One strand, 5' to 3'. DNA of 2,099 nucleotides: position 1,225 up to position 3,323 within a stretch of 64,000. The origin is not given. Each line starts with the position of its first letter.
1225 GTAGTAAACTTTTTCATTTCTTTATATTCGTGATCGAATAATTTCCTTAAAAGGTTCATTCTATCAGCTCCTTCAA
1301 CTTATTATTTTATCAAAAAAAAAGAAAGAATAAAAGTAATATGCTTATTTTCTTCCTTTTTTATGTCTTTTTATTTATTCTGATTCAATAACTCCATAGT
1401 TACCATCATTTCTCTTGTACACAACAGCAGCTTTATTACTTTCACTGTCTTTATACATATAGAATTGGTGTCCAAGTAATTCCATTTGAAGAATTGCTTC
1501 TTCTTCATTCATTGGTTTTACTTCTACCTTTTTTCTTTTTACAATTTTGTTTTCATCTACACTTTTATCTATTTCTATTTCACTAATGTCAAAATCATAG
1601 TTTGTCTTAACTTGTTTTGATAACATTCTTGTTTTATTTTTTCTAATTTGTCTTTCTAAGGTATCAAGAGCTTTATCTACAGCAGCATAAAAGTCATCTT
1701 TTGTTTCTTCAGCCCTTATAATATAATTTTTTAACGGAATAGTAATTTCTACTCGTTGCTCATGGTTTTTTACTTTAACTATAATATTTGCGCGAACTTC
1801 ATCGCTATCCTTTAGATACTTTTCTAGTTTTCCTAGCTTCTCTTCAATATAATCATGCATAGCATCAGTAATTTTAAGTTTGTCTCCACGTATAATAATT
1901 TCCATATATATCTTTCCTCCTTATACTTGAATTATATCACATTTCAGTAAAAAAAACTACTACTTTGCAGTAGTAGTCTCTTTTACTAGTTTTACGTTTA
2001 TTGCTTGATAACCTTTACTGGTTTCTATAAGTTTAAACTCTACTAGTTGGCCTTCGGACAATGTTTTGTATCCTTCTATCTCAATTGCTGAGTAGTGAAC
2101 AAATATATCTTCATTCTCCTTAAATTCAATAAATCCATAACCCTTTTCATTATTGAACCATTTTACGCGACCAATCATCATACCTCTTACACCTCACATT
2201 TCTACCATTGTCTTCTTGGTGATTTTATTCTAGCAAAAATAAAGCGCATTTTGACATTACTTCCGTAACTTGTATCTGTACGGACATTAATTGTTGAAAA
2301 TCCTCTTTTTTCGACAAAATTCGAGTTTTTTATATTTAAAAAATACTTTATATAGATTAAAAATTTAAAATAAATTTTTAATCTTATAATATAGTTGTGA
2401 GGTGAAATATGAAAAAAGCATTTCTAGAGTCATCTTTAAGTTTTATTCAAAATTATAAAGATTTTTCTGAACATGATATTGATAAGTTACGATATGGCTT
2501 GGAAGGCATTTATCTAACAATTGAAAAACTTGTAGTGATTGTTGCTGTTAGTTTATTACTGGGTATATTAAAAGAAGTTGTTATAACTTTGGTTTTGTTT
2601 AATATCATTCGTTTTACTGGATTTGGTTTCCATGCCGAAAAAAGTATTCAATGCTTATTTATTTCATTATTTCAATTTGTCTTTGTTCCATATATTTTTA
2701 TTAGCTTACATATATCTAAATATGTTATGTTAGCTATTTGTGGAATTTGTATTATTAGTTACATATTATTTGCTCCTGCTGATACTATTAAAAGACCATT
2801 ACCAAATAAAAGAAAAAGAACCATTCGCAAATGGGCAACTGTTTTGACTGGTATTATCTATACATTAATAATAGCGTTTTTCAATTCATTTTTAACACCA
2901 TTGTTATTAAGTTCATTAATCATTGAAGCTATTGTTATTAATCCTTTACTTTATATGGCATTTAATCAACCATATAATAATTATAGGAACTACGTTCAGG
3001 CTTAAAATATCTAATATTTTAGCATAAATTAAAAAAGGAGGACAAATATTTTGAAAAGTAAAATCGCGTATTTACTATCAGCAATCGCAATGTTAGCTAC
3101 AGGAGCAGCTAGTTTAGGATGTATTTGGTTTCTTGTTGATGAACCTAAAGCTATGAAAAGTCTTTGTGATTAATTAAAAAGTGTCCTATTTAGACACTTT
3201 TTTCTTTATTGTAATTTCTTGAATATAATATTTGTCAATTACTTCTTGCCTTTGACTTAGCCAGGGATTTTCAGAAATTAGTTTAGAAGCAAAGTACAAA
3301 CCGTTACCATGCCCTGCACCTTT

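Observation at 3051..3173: Unannotated AgrD autoinducing-peptide gene with predicted five-residue thiolactone core CIWFL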

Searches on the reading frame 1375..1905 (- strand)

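Call 3: search_protein_families(library=pfam, proteins=[window:1375-1905:-], max_evalue=1)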
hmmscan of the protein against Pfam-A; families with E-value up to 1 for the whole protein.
window:1375-1905:- (176 aa): 3 families
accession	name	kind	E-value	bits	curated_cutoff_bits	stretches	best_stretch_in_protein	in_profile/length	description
PF16321.10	Ribosom_S30AE_C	-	1.9e-26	91.9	25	1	117-172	2-57/57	Sigma 54 modulation/S30EA ribosomal protein C terminus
PF02482.25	Ribosomal_S30AE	-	4.6e-26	91.8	23.7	1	3-94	1-87/88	Sigma 54 modulation protein / S30EA ribosomal protein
PF13410.11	GST_C_2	-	0.12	13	24.9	0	68-89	3-24/69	Glutathione S-transferase, C-terminal domain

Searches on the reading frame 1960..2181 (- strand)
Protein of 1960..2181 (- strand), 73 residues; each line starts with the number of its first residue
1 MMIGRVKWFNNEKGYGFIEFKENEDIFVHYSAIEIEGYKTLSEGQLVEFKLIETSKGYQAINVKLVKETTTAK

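Call 3: search_protein_families(library=pfam, proteins=[window:1960-2181:-], max_evalue=1)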
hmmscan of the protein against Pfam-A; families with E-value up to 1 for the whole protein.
window:1960-2181:- (73 aa): 5 families
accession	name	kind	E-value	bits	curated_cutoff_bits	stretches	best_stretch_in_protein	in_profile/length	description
PF00313.28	CSD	-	3.7e-25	88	27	1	2-65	1-65/66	'Cold-shock' DNA-binding domain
PF08206.17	OB_RNB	-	0.025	14.7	24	1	11-31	6-27/58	Ribonuclease B OB domain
PF00575.29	S1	-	0.041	14.7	22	1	17-57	21-65/74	S1 RNA binding domain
PF22707.2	S1CSD-TOTE-2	-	0.041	14.3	27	1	11-36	10-30/60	S1/CSD-like domain 2 of the TOTE conflict systems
PF00076.28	RRM_1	-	0.065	13.5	20.7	1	11-25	37-51/70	RNA recognition motif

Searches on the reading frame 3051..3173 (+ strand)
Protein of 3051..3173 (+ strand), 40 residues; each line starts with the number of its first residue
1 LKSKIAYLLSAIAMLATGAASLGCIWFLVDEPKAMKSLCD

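Call 3: search_protein_families(library=pfam, proteins=[window:3051-3173:+], max_evalue=1)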
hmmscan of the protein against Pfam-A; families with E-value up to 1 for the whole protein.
window:3051-3173:+ (40 aa): 0 families

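Call 4: search_protein_families(library=ncbifam, proteins=[window:3051-3173:+], max_evalue=1)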
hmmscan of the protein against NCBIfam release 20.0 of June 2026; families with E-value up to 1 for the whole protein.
window:3051-3173:+ (40 aa): 1 family
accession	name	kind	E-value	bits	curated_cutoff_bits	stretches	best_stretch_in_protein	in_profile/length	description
TIGR04223.1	quorum_AgrD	subfamily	0.0045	17.1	19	1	4-38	2-36/38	AgrD family cyclic lactone autoinducer peptide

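Call 5: find_homologous_proteins(query=window:3051-3173:+, max_evalue=10)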
Query window:3051-3173:+ (40 aa): 6 proteins with E <= 10 among 6 candidates.
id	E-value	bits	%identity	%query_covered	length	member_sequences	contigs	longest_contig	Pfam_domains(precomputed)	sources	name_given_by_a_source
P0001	2.6e-15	71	88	100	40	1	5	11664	-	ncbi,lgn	-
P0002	1.5e-14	69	80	100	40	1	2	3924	-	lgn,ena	-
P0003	3.2e-12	62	73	100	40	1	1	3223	-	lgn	-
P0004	2.5e-9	53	68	100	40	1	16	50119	-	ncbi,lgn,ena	-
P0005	4.4e-8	49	65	100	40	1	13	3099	-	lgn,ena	-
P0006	2.4e-6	44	76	73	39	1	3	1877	-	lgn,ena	-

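Call 12: search_protein_families(library=ncbifam, alignment_id=A1, max_evalue=1)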
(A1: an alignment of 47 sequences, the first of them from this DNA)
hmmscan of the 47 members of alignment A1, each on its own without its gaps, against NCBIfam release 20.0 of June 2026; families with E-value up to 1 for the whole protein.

A. member 1, seq(40 aa): 1 family
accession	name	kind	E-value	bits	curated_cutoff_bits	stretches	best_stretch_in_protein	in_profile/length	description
TIGR04223.1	quorum_AgrD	subfamily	0.0045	17.1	19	1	4-38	2-36/38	AgrD family cyclic lactone autoinducer peptide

B. families by the number of members that match (of 47 scanned): 12 families
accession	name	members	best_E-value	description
TIGR04223.1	quorum_AgrD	35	1.1e-07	AgrD family cyclic lactone autoinducer peptide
NF038029.1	LP_plasma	9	0.0011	lipoprotein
NF053619.1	BT1927_fam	6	0.037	BT1927 family outer membrane S-layer protein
TIGR04547.1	Mollicu_LP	6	0.039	MOLPALP family lipoprotein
NF038030.1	spiralin_LP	6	0.039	spiralin lipoprotein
NF041939.2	LsoB_effector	4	0.013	small effector protein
TIGR04361.1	TrbK_Ti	3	0.038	entry exclusion protein TrbK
NF002794.0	PRK02925.1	2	0.0046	glucuronate isomerase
NF003987.0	PRK05471.1-6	2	0.059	CDP-diacylglycerol diphosphatase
NF007557.0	PRK10178.1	1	0.014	D-alanyl-D-alanine dipeptidase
NF033801.3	NprX_fam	1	0.17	NprX family peptide pheromone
NF002566.0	PRK02201.1-1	1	0.22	membrane protein insertase YidC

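Call 13: search_protein_families(library=pfam, alignment_id=A1, max_evalue=10)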
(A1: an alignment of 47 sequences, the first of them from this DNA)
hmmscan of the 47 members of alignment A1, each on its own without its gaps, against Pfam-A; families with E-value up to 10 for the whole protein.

A. member 1, seq(40 aa): 0 families

B. families by the number of members that match (of 47 scanned): 11 families
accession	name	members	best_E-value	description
PF09163.16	Form-deh_trans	3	0.33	Formate dehydrogenase N, transmembrane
PF22629.2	ACT_AHAS_ss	2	0.1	AHAS small subunit-like ACT domain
PF04945.19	YHS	2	0.11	YHS domain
PF01427.22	Peptidase_M15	1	0.0047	D-ala-D-ala dipeptidase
PF02614.20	UxaC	1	0.047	Glucuronate isomerase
PF19344.4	TetR_C_32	1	0.068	Tetracyclin repressor-like, C-terminal domain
PF13410.11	GST_C_2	1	0.071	Glutathione S-transferase, C-terminal domain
PF15141.11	UQCC3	1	0.098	Ubiquinol-cytochrome-c reductase complex assembly factor 3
PF10098.14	DUF2336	1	0.1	Uncharacterised protein conserved in bacteria (DUF2336)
PF18415.6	HKR_ArcB_TM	1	0.16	Histidine kinase receptor ArcB trans-membrane domain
PF17171.9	GST_C_6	1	0.18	Glutathione S-transferase, C-terminal domain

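Call 14: find_homologous_proteins(query=A1, max_evalue=0.01)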
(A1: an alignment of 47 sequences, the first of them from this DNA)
Query A1 (47 sequences) (40 aa, profile of the alignment): 642 proteins with E <= 0.01 among 2725 candidates; the best 120 are listed.
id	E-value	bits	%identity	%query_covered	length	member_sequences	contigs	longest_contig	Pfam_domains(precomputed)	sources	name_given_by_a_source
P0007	5.6e-20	88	55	100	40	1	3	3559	-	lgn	-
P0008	6.7e-20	88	55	100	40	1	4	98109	-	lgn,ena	-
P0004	7.1e-20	88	68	100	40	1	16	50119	-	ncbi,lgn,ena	-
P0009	7.4e-20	88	58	100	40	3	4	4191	-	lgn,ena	-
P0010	8.3e-20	88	53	100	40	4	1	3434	-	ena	-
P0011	1.1e-19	88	78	100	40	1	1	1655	-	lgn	-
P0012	1.2e-19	87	63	100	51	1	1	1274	-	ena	-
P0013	1.2e-19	87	55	100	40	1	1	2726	-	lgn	-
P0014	1.2e-19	87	55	100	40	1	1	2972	-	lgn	-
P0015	1.2e-19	87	65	93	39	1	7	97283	-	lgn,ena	-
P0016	1.4e-19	87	53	100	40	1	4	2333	-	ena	-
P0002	1.5e-19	87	80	100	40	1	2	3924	-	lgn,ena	-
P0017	1.9e-19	87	55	100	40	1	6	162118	-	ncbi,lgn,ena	-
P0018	2.1e-19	87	60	100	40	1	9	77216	-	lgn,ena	-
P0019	2.8e-19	86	56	85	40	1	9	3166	-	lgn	-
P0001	7.2e-19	85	88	100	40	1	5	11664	-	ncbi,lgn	-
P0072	5.5e-18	82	54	93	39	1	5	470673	-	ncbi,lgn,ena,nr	ncbi:MAG: cyclic lactone autoinducer peptide [Bacilli bacterium]|nr:cyclic lactone autoinducer pepti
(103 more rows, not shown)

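Call 15: list_cluster_members(proteins=[window:3051-3173:+, window:2409-3005:+, P0001, P0004])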
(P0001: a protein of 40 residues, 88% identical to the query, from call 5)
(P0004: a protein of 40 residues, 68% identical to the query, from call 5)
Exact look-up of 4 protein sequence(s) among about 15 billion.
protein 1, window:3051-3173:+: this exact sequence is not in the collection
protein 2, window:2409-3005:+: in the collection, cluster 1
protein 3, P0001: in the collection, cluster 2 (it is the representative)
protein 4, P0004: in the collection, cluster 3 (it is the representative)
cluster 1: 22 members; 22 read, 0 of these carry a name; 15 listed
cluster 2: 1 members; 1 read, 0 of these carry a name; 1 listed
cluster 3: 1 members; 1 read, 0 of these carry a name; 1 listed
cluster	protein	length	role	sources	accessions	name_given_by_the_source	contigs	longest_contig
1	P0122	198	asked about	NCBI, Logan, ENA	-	-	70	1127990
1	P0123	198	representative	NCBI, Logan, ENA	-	-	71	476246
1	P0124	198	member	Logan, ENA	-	-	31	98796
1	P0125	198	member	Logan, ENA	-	-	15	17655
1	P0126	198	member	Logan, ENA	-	-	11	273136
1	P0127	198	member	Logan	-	-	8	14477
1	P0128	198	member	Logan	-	-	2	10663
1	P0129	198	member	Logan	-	-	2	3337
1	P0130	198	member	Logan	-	-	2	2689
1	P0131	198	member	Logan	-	-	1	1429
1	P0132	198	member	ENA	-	-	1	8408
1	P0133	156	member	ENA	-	-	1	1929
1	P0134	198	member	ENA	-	-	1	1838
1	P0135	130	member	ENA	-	-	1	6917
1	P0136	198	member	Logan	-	-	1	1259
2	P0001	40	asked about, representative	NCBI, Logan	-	-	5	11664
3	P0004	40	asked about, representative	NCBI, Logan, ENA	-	-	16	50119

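Call 61: find_encoding_contigs(protein=P0123, flank=3000, max_places=4)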
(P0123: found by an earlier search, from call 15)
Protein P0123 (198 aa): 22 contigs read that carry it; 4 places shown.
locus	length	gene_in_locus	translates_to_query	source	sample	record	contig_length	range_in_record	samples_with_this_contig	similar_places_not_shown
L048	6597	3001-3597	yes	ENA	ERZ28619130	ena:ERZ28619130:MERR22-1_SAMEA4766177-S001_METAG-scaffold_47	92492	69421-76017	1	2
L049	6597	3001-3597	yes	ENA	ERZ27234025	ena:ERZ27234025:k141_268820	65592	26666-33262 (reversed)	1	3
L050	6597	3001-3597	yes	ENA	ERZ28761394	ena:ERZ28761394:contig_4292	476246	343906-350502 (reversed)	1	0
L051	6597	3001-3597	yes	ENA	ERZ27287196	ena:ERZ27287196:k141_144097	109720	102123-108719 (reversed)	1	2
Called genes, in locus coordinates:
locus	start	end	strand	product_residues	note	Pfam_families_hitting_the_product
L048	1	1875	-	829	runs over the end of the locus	PF07517:SecA_DEAD, PF00270:DEAD (weak), PF01043:SecA_PP_bind, PF21090:P-loop_SecA, PF07516:SecA_SW, PF02810:SEC-C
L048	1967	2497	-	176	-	PF02482:Ribosomal_S30AE, PF16321:Ribosom_S30AE_C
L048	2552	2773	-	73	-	PF00313:CSD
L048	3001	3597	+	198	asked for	PF04647:AgrB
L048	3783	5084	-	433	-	PF14501:HATPase_c_5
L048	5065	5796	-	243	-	PF04397:LytTR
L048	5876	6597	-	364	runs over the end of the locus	PF00953:Glycos_transf_4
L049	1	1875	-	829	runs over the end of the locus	PF07517:SecA_DEAD, PF00270:DEAD (weak), PF01043:SecA_PP_bind, PF21090:P-loop_SecA, PF07516:SecA_SW, PF02810:SEC-C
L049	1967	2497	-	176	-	PF02482:Ribosomal_S30AE, PF16321:Ribosom_S30AE_C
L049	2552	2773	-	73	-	PF00313:CSD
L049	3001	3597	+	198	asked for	PF04647:AgrB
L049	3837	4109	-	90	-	PF01797:Y1_Tnp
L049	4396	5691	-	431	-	PF14501:HATPase_c_5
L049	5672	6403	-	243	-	PF04397:LytTR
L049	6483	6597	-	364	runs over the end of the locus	PF00953:Glycos_transf_4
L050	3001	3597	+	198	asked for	PF04647:AgrB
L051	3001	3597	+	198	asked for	PF04647:AgrB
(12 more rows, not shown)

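Call 62: find_encoding_contigs(protein=P0124, flank=3000, max_places=4)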
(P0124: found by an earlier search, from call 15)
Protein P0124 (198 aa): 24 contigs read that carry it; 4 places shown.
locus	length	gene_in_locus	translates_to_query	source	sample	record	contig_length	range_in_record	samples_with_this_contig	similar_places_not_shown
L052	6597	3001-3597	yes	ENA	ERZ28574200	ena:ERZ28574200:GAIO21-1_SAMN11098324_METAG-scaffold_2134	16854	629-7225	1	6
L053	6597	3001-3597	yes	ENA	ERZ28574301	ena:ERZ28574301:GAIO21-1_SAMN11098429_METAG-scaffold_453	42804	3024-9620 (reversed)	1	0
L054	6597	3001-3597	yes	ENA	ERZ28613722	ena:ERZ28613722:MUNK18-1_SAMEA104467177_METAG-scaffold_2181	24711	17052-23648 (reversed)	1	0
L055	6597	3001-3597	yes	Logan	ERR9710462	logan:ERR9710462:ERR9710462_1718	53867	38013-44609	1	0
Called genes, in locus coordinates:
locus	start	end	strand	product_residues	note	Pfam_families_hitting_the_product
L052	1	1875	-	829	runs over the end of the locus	PF07517:SecA_DEAD, PF00270:DEAD (weak), PF01043:SecA_PP_bind, PF21090:P-loop_SecA, PF07516:SecA_SW, PF02810:SEC-C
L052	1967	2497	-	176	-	PF02482:Ribosomal_S30AE, PF16321:Ribosom_S30AE_C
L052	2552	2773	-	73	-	PF00313:CSD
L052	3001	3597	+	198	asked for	PF04647:AgrB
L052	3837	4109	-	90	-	PF01797:Y1_Tnp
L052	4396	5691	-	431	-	PF14501:HATPase_c_5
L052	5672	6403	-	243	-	PF04397:LytTR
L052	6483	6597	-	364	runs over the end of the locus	PF00953:Glycos_transf_4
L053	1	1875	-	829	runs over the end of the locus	PF07517:SecA_DEAD, PF00270:DEAD (weak), PF01043:SecA_PP_bind, PF21090:P-loop_SecA, PF07516:SecA_SW, PF02810:SEC-C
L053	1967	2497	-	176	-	PF02482:Ribosomal_S30AE, PF16321:Ribosom_S30AE_C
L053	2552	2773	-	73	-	PF00313:CSD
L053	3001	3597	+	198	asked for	PF04647:AgrB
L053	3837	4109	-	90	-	PF01797:Y1_Tnp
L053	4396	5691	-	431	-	PF14501:HATPase_c_5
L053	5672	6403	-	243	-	PF04397:LytTR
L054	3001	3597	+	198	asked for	PF04647:AgrB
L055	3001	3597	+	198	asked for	PF04647:AgrB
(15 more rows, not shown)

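Call 63: find_encoding_contigs(protein=P0126, flank=3000, max_places=4)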
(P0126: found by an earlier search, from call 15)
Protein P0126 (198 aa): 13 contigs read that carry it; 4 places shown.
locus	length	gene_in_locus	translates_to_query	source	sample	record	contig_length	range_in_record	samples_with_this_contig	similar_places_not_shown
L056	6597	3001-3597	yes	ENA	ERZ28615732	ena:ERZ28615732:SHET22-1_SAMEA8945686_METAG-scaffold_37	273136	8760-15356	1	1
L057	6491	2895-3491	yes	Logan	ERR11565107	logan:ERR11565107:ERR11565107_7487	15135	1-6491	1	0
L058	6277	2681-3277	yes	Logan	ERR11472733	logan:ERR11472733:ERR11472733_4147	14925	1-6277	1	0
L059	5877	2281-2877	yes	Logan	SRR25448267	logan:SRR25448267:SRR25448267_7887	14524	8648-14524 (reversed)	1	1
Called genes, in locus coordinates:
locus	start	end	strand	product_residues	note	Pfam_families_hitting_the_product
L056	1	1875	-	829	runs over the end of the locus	PF07517:SecA_DEAD, PF00270:DEAD (weak), PF01043:SecA_PP_bind, PF21090:P-loop_SecA, PF07516:SecA_SW, PF02810:SEC-C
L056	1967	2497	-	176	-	PF02482:Ribosomal_S30AE, PF16321:Ribosom_S30AE_C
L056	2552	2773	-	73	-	PF00313:CSD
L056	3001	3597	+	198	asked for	PF04647:AgrB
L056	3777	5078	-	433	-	PF14501:HATPase_c_5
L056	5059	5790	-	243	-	PF04397:LytTR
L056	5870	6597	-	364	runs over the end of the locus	PF00953:Glycos_transf_4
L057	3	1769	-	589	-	?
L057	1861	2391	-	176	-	PF02482:Ribosomal_S30AE, PF16321:Ribosom_S30AE_C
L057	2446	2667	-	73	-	PF00313:CSD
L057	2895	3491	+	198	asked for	PF04647:AgrB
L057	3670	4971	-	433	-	PF14501:HATPase_c_5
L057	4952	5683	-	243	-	PF04397:LytTR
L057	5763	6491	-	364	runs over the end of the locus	PF00953:Glycos_transf_4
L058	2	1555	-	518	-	?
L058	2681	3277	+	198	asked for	PF04647:AgrB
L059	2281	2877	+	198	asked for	PF04647:AgrB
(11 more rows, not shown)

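Call 71: search_protein_families(library=ncbifam, proteins=[P0072, P0004, P0001], max_evalue=1)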
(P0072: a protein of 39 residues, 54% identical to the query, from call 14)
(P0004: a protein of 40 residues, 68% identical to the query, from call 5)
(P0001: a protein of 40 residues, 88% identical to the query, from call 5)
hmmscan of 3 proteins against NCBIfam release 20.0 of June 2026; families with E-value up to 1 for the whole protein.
P0072 (39 aa): 3 families
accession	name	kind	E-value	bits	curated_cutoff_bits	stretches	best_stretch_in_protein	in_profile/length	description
TIGR04223.1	quorum_AgrD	subfamily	0.00027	21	19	1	2-32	1-31/38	AgrD family cyclic lactone autoinducer peptide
NF038029.1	LP_plasma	domain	0.0028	18.1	24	1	1-21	1-21/24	lipoprotein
TIGR04361.1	TrbK_Ti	equivalog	0.091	13.1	50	1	10-33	7-30/64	entry exclusion protein TrbK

P0004 (40 aa): 0 families

P0001 (40 aa): 1 family
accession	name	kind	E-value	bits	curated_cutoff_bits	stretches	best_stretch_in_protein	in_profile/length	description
TIGR04223.1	quorum_AgrD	subfamily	0.0027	17.8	19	1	4-38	6-36/38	AgrD family cyclic lactone autoinducer peptide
